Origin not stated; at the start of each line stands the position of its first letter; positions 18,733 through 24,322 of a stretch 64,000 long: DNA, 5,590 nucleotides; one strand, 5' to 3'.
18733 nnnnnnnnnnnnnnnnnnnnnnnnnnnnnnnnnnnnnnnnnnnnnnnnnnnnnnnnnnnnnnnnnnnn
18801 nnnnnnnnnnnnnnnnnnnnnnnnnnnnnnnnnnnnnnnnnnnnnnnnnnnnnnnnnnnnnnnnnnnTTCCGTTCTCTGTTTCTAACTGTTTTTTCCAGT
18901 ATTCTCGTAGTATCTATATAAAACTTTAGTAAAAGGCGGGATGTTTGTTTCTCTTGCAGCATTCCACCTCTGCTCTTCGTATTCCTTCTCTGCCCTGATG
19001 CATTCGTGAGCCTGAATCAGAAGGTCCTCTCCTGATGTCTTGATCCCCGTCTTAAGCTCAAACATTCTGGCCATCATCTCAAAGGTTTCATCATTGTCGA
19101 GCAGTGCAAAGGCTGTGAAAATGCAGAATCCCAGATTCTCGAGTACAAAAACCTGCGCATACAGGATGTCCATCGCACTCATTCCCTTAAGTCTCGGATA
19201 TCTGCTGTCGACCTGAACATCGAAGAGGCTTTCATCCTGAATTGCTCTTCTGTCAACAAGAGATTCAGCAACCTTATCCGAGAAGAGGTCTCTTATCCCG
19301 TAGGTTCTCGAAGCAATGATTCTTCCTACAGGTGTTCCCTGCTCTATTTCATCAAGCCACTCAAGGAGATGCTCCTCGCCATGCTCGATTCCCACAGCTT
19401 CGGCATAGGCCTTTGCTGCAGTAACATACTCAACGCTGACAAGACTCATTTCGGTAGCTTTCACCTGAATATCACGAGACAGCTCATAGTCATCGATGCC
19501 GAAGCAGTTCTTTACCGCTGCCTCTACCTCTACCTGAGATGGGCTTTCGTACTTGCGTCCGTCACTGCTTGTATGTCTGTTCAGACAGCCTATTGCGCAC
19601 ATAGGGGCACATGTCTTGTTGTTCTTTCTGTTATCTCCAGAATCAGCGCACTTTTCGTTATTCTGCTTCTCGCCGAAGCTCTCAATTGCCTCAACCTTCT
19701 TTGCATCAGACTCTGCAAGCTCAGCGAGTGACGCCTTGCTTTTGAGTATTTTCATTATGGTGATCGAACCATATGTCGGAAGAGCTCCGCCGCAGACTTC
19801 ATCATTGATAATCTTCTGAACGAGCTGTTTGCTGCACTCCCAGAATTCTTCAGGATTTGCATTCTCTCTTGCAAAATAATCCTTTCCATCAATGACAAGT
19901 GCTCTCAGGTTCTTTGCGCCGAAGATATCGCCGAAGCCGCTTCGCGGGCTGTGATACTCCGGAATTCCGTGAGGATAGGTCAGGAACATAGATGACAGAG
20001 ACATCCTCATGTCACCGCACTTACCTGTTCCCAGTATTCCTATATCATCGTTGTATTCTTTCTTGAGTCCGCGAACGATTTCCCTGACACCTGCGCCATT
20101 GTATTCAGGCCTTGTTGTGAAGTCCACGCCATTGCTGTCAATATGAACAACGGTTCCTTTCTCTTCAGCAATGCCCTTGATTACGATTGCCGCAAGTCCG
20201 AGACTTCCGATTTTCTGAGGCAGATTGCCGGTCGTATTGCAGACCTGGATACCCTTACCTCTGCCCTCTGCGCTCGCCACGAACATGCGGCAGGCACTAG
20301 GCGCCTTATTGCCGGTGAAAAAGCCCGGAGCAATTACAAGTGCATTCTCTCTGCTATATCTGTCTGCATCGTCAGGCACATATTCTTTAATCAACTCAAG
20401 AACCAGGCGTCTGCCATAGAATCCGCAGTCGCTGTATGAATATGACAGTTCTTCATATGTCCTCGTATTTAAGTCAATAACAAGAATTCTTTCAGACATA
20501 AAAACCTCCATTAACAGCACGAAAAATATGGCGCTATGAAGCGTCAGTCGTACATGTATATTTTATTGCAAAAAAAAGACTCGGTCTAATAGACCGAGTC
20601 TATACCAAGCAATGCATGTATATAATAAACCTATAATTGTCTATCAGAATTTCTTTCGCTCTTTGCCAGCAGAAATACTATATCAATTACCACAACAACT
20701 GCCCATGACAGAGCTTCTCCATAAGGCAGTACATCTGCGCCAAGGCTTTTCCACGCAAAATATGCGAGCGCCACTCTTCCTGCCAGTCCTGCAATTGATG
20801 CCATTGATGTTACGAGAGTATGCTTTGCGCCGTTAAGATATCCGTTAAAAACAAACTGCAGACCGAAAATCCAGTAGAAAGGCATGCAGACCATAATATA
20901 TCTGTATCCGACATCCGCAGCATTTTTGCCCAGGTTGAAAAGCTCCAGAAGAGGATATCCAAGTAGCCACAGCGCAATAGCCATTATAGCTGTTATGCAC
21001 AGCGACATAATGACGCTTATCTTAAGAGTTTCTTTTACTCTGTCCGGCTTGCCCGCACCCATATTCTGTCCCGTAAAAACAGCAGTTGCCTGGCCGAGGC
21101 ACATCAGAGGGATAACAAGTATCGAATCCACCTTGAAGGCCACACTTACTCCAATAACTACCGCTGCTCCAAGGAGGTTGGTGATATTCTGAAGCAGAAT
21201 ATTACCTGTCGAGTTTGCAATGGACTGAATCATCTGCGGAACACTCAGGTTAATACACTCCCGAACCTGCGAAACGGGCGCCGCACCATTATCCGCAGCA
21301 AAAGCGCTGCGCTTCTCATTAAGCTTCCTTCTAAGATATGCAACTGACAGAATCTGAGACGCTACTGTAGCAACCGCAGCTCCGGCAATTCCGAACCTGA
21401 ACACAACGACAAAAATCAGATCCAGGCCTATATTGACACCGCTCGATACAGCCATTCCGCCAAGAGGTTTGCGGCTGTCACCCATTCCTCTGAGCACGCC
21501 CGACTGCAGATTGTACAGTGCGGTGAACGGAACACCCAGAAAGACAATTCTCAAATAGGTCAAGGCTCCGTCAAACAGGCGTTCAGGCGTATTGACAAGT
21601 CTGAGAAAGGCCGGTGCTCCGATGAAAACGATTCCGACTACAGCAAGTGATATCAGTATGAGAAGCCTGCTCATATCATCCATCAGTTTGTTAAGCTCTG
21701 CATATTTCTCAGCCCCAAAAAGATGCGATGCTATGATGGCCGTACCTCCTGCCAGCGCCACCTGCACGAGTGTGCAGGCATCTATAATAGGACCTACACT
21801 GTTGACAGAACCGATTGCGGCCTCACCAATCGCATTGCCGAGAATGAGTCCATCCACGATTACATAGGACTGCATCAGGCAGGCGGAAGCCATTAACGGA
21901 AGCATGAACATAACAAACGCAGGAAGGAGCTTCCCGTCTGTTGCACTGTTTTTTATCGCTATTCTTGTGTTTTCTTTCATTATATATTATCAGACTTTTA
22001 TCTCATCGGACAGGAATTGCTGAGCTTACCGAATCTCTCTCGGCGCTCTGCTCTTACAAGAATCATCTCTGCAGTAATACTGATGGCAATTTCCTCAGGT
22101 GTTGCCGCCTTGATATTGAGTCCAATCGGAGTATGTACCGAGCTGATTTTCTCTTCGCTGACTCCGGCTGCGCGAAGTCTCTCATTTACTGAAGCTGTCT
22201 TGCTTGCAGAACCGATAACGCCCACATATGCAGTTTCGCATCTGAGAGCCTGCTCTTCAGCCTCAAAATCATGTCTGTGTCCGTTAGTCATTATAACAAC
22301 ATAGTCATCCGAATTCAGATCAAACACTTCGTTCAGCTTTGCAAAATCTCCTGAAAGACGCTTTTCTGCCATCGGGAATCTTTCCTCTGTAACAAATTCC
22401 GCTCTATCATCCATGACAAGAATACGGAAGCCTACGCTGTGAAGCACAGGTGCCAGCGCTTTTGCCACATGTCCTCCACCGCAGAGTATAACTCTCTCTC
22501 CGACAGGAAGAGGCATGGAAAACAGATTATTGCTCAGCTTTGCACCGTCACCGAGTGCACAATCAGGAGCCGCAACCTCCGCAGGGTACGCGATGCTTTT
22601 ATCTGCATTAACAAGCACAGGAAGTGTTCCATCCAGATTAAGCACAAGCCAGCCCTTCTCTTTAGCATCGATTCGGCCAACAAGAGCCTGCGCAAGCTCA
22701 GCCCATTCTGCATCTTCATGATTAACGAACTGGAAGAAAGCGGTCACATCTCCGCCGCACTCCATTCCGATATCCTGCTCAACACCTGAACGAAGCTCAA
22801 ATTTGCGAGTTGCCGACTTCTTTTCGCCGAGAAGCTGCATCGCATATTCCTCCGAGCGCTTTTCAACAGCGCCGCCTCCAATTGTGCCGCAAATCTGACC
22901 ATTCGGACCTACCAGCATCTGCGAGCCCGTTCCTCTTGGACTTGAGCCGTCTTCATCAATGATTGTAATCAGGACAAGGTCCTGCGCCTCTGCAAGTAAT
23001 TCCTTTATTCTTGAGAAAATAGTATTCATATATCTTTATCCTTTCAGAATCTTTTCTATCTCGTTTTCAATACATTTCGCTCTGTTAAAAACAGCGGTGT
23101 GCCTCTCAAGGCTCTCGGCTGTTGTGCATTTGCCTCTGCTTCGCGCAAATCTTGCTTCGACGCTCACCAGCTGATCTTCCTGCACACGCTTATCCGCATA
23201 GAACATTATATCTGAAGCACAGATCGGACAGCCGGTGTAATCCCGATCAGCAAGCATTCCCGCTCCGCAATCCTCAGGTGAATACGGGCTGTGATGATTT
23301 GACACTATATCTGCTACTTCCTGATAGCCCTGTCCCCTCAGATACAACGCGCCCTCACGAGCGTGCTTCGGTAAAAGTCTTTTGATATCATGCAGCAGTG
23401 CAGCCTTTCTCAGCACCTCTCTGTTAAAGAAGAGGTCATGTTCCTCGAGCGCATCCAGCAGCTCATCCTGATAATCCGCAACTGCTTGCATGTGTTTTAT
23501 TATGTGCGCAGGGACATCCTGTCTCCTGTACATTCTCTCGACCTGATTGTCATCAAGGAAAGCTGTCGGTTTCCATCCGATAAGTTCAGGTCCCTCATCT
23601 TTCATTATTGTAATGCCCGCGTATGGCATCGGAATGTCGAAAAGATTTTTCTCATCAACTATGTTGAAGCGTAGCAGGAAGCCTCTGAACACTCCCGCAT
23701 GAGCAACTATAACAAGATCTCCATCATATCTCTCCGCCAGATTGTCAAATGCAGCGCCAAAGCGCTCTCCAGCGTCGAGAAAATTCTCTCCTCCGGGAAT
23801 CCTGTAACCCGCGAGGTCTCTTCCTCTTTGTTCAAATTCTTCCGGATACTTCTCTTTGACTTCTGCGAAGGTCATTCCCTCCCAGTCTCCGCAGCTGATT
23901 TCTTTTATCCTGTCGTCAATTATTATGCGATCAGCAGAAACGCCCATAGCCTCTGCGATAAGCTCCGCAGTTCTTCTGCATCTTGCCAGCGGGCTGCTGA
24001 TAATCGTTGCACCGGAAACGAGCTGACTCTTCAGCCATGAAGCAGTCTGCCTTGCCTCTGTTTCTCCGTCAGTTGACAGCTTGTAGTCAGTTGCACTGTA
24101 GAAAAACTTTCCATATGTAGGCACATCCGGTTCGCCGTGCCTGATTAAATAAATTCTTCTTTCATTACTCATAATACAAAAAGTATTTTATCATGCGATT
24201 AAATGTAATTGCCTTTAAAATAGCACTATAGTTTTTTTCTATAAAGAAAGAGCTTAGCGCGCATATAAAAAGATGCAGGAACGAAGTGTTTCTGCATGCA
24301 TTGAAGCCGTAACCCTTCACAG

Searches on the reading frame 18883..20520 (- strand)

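Call 52: search_protein_families(library=pfam, proteins=[window:18883-20520:-], max_evalue=0.00001)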
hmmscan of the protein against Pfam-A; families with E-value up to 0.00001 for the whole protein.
window:18883-20520:- (545 aa): 2 families
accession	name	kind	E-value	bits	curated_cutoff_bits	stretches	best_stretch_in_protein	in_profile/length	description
PF02730.20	AFOR_N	-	2.3e-33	116.1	29.8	1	11-212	2-198/199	Aldehyde ferredoxin oxidoreductase, N-terminal domain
PF01314.23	AFOR_C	-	3.8e-06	26.7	27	0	453-527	263-335/385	Aldehyde ferredoxin oxidoreductase, domains 2 & 3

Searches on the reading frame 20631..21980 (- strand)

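Call 53: search_protein_families(library=pfam, proteins=[window:20631-21980:-], max_evalue=0.00001)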
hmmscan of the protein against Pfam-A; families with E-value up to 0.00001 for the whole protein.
window:20631-21980:- (449 aa): 1 family
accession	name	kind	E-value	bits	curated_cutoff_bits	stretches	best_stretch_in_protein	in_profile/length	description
PF01554.23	MatE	-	7.8e-46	156.1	24.9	2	248-407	1-160/161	MatE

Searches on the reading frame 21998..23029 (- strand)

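Call 53: search_protein_families(library=pfam, proteins=[window:21998-23029:-], max_evalue=0.00001)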
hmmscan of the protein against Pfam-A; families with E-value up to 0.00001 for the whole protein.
window:21998-23029:- (343 aa): 2 families
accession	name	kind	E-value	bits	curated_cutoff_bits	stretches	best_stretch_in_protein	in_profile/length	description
PF13478.12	XdhC_C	-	1.5e-43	148.7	29.7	1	180-322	1-125/125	XdhC Rossmann domain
PF02625.21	XdhC_CoxI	-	3.7e-18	65.6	24.3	1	12-77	2-67/68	XdhC and CoxI family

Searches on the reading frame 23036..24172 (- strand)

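Call 53: search_protein_families(library=pfam, proteins=[window:23036-24172:-], max_evalue=0.00001)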
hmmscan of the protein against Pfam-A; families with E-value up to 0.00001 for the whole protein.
window:23036-24172:- (378 aa): 2 families
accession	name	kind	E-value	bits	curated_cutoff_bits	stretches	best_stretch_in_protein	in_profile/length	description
PF00300.27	His_Phos_1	-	8.6e-45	153.2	21.7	1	7-191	1-180/194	Histidine phosphatase superfamily (branch 1)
PF01966.28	HD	-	8.9e-09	36.1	22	1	225-309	2-93/116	HD domain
